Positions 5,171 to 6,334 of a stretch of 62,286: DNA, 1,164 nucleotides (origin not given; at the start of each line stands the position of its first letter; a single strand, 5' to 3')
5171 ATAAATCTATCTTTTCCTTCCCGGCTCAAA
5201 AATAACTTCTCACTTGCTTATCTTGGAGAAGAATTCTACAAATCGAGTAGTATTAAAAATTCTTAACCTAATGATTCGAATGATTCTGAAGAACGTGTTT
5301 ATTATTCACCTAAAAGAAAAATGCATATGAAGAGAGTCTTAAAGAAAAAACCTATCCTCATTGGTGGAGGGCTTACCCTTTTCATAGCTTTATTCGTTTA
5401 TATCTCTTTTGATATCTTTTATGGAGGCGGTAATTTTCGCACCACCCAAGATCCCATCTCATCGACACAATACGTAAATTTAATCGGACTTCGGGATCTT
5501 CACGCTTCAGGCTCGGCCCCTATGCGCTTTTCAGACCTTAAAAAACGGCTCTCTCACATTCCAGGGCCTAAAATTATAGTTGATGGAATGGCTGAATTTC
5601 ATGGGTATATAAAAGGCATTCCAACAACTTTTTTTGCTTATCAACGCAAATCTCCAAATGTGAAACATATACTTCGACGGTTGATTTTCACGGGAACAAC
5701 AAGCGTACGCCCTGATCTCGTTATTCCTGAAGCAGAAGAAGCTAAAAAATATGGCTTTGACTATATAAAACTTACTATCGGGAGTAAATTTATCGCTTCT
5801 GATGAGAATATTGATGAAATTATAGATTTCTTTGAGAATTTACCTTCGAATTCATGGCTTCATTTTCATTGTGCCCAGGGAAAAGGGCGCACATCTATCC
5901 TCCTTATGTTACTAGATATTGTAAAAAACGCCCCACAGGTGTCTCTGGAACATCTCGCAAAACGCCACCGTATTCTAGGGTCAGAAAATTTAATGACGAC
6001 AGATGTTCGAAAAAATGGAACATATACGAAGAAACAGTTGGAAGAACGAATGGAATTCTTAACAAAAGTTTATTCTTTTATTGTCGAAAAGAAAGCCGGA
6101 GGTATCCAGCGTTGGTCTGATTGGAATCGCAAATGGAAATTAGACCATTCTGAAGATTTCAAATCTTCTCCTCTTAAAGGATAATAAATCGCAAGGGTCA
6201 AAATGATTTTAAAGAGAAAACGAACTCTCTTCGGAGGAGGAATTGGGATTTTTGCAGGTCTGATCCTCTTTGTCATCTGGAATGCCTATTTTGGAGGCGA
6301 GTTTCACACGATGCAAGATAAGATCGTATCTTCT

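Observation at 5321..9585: Five-gene tandem array of membrane-anchored Cys-x5-Arg (PTP-like phytase-type) phosphatases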

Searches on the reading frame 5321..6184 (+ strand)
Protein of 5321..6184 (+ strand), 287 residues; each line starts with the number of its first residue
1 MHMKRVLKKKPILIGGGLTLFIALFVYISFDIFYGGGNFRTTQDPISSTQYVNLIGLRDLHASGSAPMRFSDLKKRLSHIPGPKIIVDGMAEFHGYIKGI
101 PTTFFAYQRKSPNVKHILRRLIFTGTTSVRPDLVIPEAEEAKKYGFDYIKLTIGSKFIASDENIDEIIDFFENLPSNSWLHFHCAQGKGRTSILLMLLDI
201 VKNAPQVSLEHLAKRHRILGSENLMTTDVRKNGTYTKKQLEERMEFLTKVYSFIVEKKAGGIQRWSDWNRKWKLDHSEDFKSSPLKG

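Call 3: search_protein_families(library=pfam, proteins=[window:5321-6184:+], max_evalue=1)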
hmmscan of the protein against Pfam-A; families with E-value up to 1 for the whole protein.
window:5321-6184:+ (287 aa): 3 families
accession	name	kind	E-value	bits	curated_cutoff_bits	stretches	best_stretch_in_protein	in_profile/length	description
PF14566.11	PTPlike_phytase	-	2.6e-12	47.6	27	1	137-202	93-158/158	Inositol hexakisphosphate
PF22785.1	Tc-R-P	-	0.0019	19.1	27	1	140-195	35-97/106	Polymorphic toxin system, DSP-PTPase phosphatase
PF13350.11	Y_phosphatase3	-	0.014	15.8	22.2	1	162-198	113-149/240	Tyrosine phosphatase family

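Call 4: search_protein_families(library=ncbifam, proteins=[window:5321-6184:+], max_evalue=1)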
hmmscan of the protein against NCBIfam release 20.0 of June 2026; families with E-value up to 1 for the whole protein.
window:5321-6184:+ (287 aa): 4 families
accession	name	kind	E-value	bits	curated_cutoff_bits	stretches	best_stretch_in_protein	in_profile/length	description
NF041348.1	XopH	equivalog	1.6e-27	96.8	500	2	133-270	229-366/368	type III secretion system effector XopH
TIGR00007.1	TIGR00007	equivalog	0.0059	16.2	228.95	1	205-270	143-206/231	1-(5-phosphoribosyl)-5-[(5-phosphoribosylamino)methylideneamino]imidazole-4-carboxamide isomerase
NF002583.0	PRK02234.1-4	equivalog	0.1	12.3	330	1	195-256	141-202/208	Holliday junction resolvase RecU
NF009025.0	PRK12361.1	equivalog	0.15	10.3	505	1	151-267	147-259/546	hypothetical protein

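Call 8: search_solved_structures(query=A1, max_evalue=1, show_alignments=3)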
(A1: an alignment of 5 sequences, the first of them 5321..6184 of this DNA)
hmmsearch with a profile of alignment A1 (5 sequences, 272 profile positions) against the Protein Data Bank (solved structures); distinct sequences matched with E-value up to 1: 34.
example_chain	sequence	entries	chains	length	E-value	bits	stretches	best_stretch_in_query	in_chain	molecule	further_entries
3f41_A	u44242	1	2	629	2.1e-66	227.2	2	118-254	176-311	Phytase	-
4wu3_A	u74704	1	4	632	4e-63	216.5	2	118-254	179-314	MYO-INOSITOL PHOSPHOHYDROLASE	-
2b4p_A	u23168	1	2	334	8.5e-32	113.7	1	127-268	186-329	myo-inositol hexaphosphate phosphohydrolase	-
1u24_A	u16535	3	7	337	1.1e-31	113.4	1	127-268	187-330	myo-inositol hexaphosphate phosphohydrolase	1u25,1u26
2psz_A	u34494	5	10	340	1.1e-31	113.3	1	127-268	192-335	Myo-inositol hexaphosphate phosphohydrolase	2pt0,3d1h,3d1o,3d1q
2b4o_A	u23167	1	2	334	5.1e-31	111.2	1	127-268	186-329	myo-inositol hexaphosphate phosphohydrolase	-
3moz_A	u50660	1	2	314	3.2e-30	108.6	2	127-268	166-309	Myo-inositol hexaphosphate phosphohydrolase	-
3mmj_A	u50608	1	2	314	3.6e-30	108.4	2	127-268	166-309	Myo-inositol hexaphosphate phosphohydrolase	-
2b4u_A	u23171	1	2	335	4.6e-30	108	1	127-268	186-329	myo-inositol hexaphosphate phosphohydrolase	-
3o3l_A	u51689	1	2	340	4.9e-30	107.9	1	127-268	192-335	Myo-inositol hexaphosphate phosphohydrolase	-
4wty_A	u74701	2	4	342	5e-30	107.9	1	127-268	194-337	MYO-INOSITOL PHOSPHOHYDROLASE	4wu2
9pt7_A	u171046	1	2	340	6.5e-30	107.5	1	127-268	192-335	Myo-inositol hexaphosphate phosphohydrolase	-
4nx8_A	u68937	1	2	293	8.1e-30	107.2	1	57-265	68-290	Protein-tyrosine phosphatase 2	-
4tvv_A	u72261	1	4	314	1.2e-29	106.7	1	128-268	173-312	Tyrosine phosphatase II superfamily protein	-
7sdb_A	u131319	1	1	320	5.6e-28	101.2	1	128-268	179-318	Myo-inositol phosphohydrolase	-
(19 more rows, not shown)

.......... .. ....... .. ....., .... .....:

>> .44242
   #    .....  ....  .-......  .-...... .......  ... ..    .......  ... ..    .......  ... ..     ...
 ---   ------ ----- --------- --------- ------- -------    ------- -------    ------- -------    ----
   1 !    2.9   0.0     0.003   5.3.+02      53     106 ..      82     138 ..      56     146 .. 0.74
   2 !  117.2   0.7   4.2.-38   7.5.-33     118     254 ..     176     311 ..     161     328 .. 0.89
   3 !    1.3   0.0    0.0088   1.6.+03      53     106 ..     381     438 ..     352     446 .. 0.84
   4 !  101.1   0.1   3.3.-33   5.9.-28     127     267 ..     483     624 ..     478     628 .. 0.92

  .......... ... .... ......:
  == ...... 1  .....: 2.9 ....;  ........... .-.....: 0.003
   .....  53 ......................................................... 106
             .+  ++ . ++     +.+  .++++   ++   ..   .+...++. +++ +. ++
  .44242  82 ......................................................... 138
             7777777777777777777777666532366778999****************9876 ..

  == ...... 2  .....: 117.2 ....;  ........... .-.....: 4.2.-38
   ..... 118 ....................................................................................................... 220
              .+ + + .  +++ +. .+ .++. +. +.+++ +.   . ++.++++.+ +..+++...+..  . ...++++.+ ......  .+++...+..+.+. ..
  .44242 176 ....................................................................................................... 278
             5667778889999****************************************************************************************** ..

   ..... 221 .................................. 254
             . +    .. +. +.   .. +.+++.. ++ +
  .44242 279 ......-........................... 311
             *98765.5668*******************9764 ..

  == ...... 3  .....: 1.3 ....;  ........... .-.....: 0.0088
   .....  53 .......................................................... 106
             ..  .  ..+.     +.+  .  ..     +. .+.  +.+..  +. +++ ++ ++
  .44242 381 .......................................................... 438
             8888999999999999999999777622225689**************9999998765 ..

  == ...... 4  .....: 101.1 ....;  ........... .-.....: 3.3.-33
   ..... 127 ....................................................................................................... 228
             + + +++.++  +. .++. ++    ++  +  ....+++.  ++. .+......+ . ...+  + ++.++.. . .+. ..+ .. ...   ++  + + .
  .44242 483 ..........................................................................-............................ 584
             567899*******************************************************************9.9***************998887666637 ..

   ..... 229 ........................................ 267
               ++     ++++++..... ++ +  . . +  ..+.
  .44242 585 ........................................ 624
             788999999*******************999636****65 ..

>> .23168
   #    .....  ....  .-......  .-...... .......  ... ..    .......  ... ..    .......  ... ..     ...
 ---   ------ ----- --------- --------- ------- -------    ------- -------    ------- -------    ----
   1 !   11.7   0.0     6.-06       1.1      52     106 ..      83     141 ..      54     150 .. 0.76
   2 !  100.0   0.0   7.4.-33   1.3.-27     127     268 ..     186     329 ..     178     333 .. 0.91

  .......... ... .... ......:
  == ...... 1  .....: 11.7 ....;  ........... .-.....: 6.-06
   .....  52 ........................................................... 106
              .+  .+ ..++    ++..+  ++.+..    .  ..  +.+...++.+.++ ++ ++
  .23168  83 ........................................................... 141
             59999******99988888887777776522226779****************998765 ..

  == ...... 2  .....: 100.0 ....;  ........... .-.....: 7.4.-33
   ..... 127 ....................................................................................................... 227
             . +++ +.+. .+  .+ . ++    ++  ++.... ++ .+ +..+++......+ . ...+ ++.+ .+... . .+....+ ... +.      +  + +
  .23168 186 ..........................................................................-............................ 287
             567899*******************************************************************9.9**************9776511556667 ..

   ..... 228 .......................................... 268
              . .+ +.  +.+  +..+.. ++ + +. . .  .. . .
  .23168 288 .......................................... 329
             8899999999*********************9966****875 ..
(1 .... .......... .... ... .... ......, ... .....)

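Call 9: find_related_loci(query=A1, collection=genome_contigs, flank=10000)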
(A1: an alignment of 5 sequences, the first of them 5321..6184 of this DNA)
Query A1 (287 aa) in genome_contigs; peptide patterns used: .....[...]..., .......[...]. (x = any residue, [..] = any of these).
156 stretches matched a pattern; 33 encode a relative of the query (tblastn E <= 1e-3); 30 distinct loci.
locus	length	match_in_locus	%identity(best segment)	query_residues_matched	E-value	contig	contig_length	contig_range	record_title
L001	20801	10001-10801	69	3-269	5e-125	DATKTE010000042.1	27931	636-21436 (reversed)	MAG TPA_asm: Alphaproteobacteria bacterium isolate SMAG_U14073 k141_342152, whole genome shotgun sequence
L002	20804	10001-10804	60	3-270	7e-110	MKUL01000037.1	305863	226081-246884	MAG: Alphaproteobacteria bacterium 41-28 SCNpilot_cont_1000_p_scaffold_32, whole genome shotgun sequence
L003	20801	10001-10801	60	1-269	1e-109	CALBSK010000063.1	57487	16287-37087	MAG TPA_asm: uncultured Alphaproteobacteria bacterium isolate SRR6231180_bin.20_CONCOCT_v1.1_MAG genome assembly, contig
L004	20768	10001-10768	61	14-269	6e-108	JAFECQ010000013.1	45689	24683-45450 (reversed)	MAG: Proteobacteria bacterium isolate SZAS-37 PROT-AMP-15__13__length-45689, whole genome shotgun sequence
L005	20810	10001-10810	55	3-273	2e-103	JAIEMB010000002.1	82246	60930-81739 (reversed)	MAG: Alphaproteobacteria bacterium isolate co.spades.CONCOCT.2.5kb_016 c_000000000052, whole genome shotgun sequence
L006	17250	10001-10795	55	3-268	2e-100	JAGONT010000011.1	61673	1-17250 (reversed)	MAG: Alphaproteobacteria bacterium isolate Gw_Bodden_bin_46 Gw_Bodden_542_length_61673_cov_12.112436, whole genome shotg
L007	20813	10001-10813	55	1-271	4e-100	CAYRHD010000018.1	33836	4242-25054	MAG TPA_asm: uncultured Alphaproteobacteria bacterium isolate SRP344714_co2_428 genome assembly, contig: NODE_3141_lengt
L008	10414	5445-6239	55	3-268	6e-100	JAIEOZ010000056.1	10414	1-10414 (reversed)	MAG: Alphaproteobacteria bacterium isolate co.spades.DASTOOL.1kb_154 c_000000427403, whole genome shotgun sequence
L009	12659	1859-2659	55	3-270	2e-99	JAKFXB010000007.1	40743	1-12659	MAG: Alphaproteobacteria bacterium isolate ND2_Bin_14 ND2_0000078, whole genome shotgun sequence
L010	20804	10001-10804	54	3-271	3e-97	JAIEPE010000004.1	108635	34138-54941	MAG: Alphaproteobacteria bacterium isolate co.spades.DASTOOL.1kb_161 c_000000444618, whole genome shotgun sequence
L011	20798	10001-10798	55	3-268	2e-97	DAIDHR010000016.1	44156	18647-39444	MAG TPA_asm: Alphaproteobacteria bacterium isolate clean349 NODE_16_length_44156_cov_22.841739, whole genome shotgun seq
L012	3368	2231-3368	53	1-274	6e-98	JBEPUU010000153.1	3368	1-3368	MAG: bacterium isolate 22E.metabat2_refined.014_sub NODE_35878_length_3368_cov_4.149110, whole genome shotgun sequence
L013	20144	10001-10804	52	3-271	3e-96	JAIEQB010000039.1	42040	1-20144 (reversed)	MAG: Alphaproteobacteria bacterium isolate co.spades.DASTOOL.2.5kb_092 c_000000442157, whole genome shotgun sequence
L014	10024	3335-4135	52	3-270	7e-95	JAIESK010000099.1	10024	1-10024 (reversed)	MAG: Alphaproteobacteria bacterium isolate co.spades.METABAT.2.5kb_013 c_000000426603, whole genome shotgun sequence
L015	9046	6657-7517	52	2-287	2e-92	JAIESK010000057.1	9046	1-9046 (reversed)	MAG: Alphaproteobacteria bacterium isolate co.spades.METABAT.2.5kb_013 c_000000424226, whole genome shotgun sequence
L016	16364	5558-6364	53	2-271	5e-92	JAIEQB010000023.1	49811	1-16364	MAG: Alphaproteobacteria bacterium isolate co.spades.DASTOOL.2.5kb_092 c_000000442883, whole genome shotgun sequence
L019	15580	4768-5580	51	3-271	1e-82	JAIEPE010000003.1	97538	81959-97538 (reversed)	MAG: Alphaproteobacteria bacterium isolate co.spades.DASTOOL.1kb_161 c_000000444464, whole genome shotgun sequence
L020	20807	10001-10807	46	3-271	5e-81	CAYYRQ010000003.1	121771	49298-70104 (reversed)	MAG TPA_asm: uncultured Alphaproteobacteria bacterium isolate binchicken_co237_95 genome assembly, contig: NODE_141_leng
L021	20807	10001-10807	53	2-270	1e-79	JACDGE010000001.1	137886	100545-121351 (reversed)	MAG: Alphaproteobacteria bacterium isolate MGR_bin404 SD2908_NODE_31_length_137886_cov_1.960591, whole genome shotgun se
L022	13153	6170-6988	48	3-271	2e-78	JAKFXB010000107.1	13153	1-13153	MAG: Alphaproteobacteria bacterium isolate ND2_Bin_14 ND2_0000558, whole genome shotgun sequence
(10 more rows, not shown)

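Call 60: search_protein_families(library=pfam, proteins=[L019:2719-4563:-, L019:1712-2764:-, L019:5916-6464:-, L019:6650-10066:-, L021:8950-9708:+, L021:10912-11616:-, L021:11952-13334:-, L020:8140-9066:+, L020:6897-8069:-, L020:10896-11348:+], max_evalue=0.00001)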
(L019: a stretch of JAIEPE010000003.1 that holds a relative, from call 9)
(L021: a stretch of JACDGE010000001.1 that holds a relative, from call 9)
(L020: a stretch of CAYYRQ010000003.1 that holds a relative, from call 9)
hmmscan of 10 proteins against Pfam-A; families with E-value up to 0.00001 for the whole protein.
L019:2719-4563:- (614 aa): 1 family
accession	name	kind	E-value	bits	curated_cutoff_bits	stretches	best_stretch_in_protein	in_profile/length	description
PF05947.17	T6SS_TssF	-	6.2e-172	573.7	25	1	7-611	3-608/608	Type VI secretion system, TssF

L019:1712-2764:- (350 aa): 1 family
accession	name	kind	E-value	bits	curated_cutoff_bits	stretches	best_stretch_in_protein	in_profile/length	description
PF06996.16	T6SS_TssG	-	3e-80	270.2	24.6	1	22-326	1-304/304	Type VI secretion, TssG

L019:5916-6464:- (182 aa): 5 families
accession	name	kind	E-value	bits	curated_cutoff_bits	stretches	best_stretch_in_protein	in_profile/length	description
PF00406.28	ADK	-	6.2e-28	98.3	26.8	1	13-136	1-122/151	Adenylate kinase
PF13207.12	AAA_17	-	3.9e-20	73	27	1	14-137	1-122/136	AAA domain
PF05191.20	ADK_lid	-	1.7e-12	47.5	26.6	1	137-171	1-35/36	Adenylate kinase, active site lid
PF13238.12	AAA_18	-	4.5e-07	30.8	29.4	1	13-139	3-113/128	AAA domain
PF13671.12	AAA_33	-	6e-07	30.3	27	1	12-137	3-118/143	AAA domain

L019:6650-10066:- (1138 aa): 19 families
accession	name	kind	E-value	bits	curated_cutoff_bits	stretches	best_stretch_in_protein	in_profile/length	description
PF13424.12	TPR_12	-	6e-65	215.8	30.1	6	1055-1127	3-77/77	Tetratricopeptide repeat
PF13374.12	TPR_10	-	1.5e-50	168.3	27.5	1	801-840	2-41/42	Tetratricopeptide repeat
PF07719.23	TPR_2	-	1.3e-39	131.5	27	1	929-958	3-32/34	Tetratricopeptide repeat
PF13181.12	TPR_8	-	8.2e-34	113.3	25.7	0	932-954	6-28/34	Tetratricopeptide repeat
PF00515.34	TPR_1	-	4.8e-31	105.7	27.8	0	929-955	3-29/34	Tetratricopeptide repeat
PF24885.1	TPR_NPHP3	-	5.4e-28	98.4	100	2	883-1000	97-214/239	Nephrocystin-3 TPR domain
PF13428.12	TPR_14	-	2.6e-23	80.6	23.5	0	931-959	5-33/44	Tetratricopeptide repeat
PF17874.7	TPR_MalT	-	1.1e-18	68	45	2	768-918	10-155/336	MalT-like TPR region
PF13174.12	TPR_6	-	6.8e-17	61.3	26.3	0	1055-1081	2-28/33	Tetratricopeptide repeat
PF13176.12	TPR_7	-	2.8e-16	58.6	27.9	0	930-954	2-26/36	Tetratricopeptide repeat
PF14559.12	TPR_19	-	1.9e-15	57.3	25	0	773-825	5-49/68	Tetratricopeptide repeat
PF00931.28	NB-ARC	-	4.6e-14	52.7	23.5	1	364-593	3-227/248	NB-ARC domain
PF13432.12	TPR_16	-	7e-13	49.2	32.7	0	765-820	3-50/65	Tetratricopeptide repeat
PF00196.25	GerE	-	2.3e-12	46.8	23.5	1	23-75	3-55/57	Bacterial regulatory proteins, luxR family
PF13431.12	TPR_17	-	1.2e-09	38.1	24.4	0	879-905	7-33/34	Tetratricopeptide repeat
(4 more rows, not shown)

L021:8950-9708:+ (252 aa): 2 families
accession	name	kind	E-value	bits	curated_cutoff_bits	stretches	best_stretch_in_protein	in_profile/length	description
PF02348.25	CTP_transf_3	-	1.5e-37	130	22.6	1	7-218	2-217/217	Cytidylyltransferase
PF12804.13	NTP_transf_3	-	1.2e-08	35.8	27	1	11-132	10-124/160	MobA-like NTP transferase domain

L021:10912-11616:- (234 aa): 2 families
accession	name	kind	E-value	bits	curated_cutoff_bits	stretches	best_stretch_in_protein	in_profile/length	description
PF00089.32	Trypsin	-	5.9e-16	59.4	20.6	1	7-206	22-199/220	Trypsin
PF13365.12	Trypsin_2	-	5e-11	44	27.6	1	12-148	1-122/144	Trypsin-like peptidase domain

L021:11952-13334:- (460 aa): 5 families
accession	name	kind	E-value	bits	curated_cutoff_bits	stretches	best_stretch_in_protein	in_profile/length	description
PF00158.32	Sigma54_activat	-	2.3e-46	158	20.2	1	142-304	2-167/168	Sigma-54 interaction domain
PF00072.30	Response_reg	-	5.6e-29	101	30.2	1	5-115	1-109/111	Response regulator receiver domain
PF25601.1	AAA_lid_14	-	6.3e-22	77.6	27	1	311-392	2-80/87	AAA+ ATPase lid domain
PF14532.12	Sigma54_activ_2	-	6.1e-18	65.8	25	1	143-309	2-138/138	Sigma-54 interaction domain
PF02954.25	HTH_8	-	8.6e-09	35.4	22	1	412-450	3-41/42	Bacterial regulatory protein, Fis family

L020:8140-9066:+ (308 aa): 0 families

L020:6897-8069:- (390 aa): 2 families
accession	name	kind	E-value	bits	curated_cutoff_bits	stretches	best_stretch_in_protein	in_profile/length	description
PF00583.31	Acetyltransf_1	-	2.4e-10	41.2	20.7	1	263-352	14-103/116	Acetyltransferase (GNAT) family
PF13508.13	Acetyltransf_7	-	4.4e-07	30.6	27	1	283-364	5-83/84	Acetyltransferase (GNAT) domain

L020:10896-11348:+ (150 aa): 0 families
